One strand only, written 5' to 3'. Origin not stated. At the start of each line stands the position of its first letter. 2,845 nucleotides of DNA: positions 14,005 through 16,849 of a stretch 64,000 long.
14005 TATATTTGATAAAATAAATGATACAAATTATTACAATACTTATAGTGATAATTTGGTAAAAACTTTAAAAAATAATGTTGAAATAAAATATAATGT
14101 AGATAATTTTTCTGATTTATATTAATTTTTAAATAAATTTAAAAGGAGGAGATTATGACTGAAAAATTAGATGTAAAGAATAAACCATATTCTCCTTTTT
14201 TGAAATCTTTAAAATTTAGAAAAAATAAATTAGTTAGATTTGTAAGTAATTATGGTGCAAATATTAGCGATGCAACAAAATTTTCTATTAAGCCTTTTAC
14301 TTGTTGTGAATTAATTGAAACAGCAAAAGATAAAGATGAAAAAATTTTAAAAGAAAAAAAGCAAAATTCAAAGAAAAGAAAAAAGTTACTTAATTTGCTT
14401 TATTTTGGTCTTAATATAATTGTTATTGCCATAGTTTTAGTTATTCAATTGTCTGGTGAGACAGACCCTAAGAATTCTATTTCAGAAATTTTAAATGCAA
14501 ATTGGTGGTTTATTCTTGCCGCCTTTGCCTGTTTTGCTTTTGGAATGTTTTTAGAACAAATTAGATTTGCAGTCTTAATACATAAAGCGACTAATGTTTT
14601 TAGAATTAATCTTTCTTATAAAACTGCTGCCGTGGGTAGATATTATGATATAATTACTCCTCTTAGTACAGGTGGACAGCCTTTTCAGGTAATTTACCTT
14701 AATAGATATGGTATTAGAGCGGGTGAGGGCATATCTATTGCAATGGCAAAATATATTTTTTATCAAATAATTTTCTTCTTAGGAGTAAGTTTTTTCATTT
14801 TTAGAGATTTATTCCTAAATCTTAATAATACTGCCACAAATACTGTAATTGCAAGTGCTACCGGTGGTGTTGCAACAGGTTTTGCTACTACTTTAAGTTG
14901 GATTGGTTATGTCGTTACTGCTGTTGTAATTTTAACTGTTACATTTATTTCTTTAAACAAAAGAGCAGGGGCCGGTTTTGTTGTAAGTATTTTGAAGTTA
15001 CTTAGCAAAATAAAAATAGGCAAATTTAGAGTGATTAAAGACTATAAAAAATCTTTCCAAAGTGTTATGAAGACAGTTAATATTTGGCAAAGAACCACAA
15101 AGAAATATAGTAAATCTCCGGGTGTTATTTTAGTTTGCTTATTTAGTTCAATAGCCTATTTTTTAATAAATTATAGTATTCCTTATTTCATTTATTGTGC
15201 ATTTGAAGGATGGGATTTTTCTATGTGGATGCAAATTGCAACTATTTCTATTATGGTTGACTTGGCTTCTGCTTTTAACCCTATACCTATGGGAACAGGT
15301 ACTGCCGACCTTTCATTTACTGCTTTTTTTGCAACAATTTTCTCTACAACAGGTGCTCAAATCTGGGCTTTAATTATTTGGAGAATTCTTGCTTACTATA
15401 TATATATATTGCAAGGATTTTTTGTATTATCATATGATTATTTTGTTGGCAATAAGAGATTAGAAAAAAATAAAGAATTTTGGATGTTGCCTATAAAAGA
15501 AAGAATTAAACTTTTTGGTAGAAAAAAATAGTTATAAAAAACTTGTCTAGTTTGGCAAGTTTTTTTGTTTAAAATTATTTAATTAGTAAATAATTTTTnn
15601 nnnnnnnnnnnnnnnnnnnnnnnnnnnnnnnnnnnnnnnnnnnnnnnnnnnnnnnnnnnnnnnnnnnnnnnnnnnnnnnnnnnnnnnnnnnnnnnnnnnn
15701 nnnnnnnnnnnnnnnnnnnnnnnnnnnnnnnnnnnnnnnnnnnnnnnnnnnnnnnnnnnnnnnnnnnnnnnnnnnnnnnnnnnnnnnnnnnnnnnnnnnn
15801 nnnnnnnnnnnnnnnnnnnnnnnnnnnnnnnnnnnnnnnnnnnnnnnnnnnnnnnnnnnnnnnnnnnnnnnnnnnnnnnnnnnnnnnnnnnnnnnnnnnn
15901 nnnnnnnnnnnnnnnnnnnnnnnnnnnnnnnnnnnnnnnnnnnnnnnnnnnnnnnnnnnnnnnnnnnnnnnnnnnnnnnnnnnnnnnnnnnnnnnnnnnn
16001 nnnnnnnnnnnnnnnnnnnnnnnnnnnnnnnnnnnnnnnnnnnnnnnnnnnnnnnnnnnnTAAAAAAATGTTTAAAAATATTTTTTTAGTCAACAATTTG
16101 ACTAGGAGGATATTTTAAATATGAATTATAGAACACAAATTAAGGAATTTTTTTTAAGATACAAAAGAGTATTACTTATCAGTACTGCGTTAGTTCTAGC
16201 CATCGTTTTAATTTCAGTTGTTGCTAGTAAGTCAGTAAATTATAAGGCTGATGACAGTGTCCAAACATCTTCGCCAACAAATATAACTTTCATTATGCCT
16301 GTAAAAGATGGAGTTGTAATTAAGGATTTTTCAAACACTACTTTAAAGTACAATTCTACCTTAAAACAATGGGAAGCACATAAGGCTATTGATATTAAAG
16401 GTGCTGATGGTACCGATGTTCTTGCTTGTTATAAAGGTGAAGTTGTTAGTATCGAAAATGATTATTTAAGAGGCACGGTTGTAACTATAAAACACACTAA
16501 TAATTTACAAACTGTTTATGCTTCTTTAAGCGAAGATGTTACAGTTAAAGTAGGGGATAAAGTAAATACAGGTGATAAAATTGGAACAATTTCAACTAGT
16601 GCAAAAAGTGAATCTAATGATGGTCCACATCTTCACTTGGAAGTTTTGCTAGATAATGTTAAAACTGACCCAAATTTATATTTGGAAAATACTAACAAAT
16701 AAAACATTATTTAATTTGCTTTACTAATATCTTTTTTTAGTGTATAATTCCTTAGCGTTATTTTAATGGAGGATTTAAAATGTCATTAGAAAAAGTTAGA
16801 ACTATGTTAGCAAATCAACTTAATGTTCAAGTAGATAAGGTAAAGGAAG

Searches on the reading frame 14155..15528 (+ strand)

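Call 8: search_protein_families(library=pfam, proteins=[window:14155-15528:+])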
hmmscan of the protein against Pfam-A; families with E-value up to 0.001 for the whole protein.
window:14155-15528:+ (458 aa): 1 family
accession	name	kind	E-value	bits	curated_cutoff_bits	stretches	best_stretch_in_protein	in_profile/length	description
PF03706.18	LPG_synthase_TM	-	1.7e-29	103.7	33.4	1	89-421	5-302/302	Lysylphosphatidylglycerol synthase TM region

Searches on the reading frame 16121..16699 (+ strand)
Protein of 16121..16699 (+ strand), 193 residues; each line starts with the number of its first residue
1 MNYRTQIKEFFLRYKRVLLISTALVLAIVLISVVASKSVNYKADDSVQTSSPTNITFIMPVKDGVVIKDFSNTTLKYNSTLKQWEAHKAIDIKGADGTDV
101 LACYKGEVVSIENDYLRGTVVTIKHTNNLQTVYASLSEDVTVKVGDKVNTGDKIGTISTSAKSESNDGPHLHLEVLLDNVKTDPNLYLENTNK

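Call 8: search_protein_families(library=pfam, proteins=[window:16121-16699:+])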
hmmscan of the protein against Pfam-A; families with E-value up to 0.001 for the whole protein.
window:16121-16699:+ (193 aa): 1 family
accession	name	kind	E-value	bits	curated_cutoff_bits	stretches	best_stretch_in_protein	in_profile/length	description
PF01551.29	Peptidase_M23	-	5.4e-24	84.7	28.7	1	86-184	2-96/96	Peptidase family M23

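Call 14: find_encoding_contigs(protein=window:16121-16699:+, flank=10000, max_places=6)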
Protein window:16121-16699:+ (193 aa): 5 contigs read that carry it; 5 places shown.
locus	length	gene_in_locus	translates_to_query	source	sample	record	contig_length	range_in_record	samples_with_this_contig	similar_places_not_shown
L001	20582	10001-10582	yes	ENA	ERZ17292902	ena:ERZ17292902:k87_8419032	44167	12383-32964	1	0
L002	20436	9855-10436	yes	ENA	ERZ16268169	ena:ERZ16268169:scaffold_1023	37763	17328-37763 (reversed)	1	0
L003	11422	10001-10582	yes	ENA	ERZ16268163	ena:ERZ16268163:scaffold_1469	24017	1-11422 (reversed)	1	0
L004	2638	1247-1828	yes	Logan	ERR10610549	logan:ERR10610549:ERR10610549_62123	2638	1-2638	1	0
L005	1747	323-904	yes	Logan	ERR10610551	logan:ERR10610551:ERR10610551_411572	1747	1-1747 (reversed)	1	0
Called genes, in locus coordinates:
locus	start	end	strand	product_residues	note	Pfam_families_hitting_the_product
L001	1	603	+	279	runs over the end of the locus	PF00246:Peptidase_M14, PF24827:AstE_AspA_cat (faint)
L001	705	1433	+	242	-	PF00383:dCMP_cyt_deam_1, PF14437:MafB19-deam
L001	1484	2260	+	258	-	PF25084:LbH_EIF2B (weak), PF25087:GMPPB_C (weak)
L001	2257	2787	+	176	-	PF01195:Pept_tRNA_hydro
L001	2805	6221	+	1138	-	PF17757:UvrB_inter, PF02559:CarD_TRCF_RID, PF00270:DEAD, PF04851:ResIII, PF00271:Helicase_C, PF22590:Cas3-like_C_2 (weak), PF03461:TRCF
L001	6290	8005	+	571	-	-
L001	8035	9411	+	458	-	PF03706:LPG_synthase_TM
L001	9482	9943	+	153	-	-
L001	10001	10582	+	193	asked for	PF01551:Peptidase_M23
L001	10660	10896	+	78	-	PF00550:PP-binding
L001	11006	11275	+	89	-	PF12116:SpoIIID, PF02796:HTH_7 (weak)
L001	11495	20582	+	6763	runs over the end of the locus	?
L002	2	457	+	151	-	?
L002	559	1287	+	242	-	PF00383:dCMP_cyt_deam_1, PF14437:MafB19-deam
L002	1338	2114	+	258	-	PF25084:LbH_EIF2B (weak), PF25087:GMPPB_C (weak)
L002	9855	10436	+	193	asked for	PF01551:Peptidase_M23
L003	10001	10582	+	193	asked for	PF01551:Peptidase_M23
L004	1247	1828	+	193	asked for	PF01551:Peptidase_M23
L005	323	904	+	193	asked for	PF01551:Peptidase_M23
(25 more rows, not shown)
